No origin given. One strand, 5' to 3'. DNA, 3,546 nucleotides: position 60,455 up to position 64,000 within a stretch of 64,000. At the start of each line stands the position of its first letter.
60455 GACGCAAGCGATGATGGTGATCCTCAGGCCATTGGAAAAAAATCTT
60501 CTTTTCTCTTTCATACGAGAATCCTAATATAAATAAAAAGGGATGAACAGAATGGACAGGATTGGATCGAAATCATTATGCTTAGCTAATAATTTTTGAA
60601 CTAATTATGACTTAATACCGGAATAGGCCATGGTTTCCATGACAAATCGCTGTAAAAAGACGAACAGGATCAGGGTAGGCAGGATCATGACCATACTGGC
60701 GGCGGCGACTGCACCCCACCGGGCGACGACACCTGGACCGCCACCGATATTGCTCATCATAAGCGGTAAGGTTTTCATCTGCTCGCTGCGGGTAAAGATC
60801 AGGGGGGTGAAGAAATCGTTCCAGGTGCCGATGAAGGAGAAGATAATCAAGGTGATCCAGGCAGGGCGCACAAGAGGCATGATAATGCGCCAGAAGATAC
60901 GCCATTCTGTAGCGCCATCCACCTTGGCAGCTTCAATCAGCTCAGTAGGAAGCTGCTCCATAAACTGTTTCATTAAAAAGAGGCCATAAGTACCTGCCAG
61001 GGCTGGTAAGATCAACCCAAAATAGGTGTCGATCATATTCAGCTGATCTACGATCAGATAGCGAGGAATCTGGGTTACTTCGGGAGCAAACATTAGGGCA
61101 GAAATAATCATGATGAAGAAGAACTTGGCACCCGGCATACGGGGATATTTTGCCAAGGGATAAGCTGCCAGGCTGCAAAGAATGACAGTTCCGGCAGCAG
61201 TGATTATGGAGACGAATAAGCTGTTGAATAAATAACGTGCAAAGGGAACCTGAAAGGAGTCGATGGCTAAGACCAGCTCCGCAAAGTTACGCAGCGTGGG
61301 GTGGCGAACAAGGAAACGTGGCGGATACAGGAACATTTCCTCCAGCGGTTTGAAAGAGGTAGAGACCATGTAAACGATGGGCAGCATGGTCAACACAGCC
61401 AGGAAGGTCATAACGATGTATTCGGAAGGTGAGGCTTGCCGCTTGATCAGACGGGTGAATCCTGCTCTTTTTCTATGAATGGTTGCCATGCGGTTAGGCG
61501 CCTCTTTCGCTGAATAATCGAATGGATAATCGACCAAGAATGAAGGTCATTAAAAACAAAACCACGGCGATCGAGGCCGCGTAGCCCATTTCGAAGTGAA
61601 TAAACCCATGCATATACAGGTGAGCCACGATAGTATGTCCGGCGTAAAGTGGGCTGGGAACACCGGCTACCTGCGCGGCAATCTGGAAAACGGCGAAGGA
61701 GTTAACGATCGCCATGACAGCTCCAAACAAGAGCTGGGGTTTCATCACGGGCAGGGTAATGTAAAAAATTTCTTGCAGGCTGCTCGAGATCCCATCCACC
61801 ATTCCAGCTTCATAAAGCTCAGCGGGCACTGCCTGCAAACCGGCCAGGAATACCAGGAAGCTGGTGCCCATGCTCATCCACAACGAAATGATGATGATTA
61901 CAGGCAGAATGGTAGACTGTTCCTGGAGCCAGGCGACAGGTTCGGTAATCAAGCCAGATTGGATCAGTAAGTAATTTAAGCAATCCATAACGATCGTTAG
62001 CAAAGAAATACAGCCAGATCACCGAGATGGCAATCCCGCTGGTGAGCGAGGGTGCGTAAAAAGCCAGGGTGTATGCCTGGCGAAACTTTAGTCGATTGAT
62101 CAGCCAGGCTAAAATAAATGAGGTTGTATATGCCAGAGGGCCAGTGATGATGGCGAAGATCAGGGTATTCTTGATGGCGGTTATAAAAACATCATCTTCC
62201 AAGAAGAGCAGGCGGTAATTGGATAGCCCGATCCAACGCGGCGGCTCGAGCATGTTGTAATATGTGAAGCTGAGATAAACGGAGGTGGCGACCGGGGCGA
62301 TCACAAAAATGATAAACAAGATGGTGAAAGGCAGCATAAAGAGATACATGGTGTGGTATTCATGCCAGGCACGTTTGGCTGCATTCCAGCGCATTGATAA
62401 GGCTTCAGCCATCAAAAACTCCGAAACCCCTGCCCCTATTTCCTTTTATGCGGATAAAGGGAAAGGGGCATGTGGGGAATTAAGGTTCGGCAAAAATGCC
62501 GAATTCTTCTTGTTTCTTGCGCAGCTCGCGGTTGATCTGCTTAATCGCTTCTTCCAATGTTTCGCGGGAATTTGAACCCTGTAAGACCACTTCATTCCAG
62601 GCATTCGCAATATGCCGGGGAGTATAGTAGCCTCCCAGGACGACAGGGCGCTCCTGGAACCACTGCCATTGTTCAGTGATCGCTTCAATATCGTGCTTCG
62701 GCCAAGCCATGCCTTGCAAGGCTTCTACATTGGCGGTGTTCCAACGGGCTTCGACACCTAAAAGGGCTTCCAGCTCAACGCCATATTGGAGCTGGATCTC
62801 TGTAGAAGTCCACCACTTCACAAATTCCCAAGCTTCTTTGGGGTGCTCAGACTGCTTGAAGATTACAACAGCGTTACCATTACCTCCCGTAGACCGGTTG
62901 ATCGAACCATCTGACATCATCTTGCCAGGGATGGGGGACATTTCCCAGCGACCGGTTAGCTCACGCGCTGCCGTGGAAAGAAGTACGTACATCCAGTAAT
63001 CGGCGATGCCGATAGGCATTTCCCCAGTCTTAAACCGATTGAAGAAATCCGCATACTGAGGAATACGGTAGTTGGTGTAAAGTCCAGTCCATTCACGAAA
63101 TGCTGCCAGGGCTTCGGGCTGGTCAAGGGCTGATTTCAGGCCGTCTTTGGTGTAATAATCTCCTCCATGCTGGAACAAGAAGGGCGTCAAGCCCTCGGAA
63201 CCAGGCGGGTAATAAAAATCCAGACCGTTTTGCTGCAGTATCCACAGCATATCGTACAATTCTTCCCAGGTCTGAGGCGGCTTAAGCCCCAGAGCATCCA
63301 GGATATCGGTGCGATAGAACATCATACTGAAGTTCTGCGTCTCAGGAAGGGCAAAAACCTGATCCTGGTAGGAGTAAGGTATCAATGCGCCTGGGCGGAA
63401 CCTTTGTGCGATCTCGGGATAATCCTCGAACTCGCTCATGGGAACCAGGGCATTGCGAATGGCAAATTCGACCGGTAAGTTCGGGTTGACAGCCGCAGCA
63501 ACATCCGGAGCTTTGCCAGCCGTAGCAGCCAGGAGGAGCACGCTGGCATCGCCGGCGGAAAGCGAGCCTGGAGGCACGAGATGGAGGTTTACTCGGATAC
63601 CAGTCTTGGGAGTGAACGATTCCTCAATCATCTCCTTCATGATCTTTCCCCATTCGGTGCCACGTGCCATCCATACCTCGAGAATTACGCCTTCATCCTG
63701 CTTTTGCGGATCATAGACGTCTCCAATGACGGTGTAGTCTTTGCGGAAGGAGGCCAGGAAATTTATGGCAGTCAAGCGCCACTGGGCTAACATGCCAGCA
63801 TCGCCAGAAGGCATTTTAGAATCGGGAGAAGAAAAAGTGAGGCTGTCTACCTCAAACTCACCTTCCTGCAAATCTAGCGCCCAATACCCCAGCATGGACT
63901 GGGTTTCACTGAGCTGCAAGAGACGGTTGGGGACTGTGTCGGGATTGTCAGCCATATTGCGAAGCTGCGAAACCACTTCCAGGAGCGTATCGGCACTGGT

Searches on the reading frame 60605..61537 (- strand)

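Call 30: search_protein_families(library=pfam, proteins=[window:60605-61537:-], max_evalue=0.00001)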
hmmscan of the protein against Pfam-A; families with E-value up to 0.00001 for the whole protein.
window:60605-61537:- (310 aa): 1 family
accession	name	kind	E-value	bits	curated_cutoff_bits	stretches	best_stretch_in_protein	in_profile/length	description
PF00528.27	BPD_transp_1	-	1.9e-14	54.3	26.4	1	142-297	35-177/184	Binding-protein-dependent transport system inner membrane component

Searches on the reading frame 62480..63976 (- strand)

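Call 30: search_protein_families(library=pfam, proteins=[window:62480-63976:-], max_evalue=0.00001)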
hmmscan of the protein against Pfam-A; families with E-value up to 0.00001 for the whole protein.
window:62480-63976:- (498 aa): 2 families
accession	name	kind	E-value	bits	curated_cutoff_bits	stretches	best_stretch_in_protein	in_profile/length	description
PF13416.11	SBP_bac_8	-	4.2e-27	96.1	27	1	120-397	5-251/279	Bacterial extracellular solute-binding protein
PF01547.30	SBP_bac_1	-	1e-26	95.1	26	1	107-395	5-306/307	Bacterial extracellular solute-binding protein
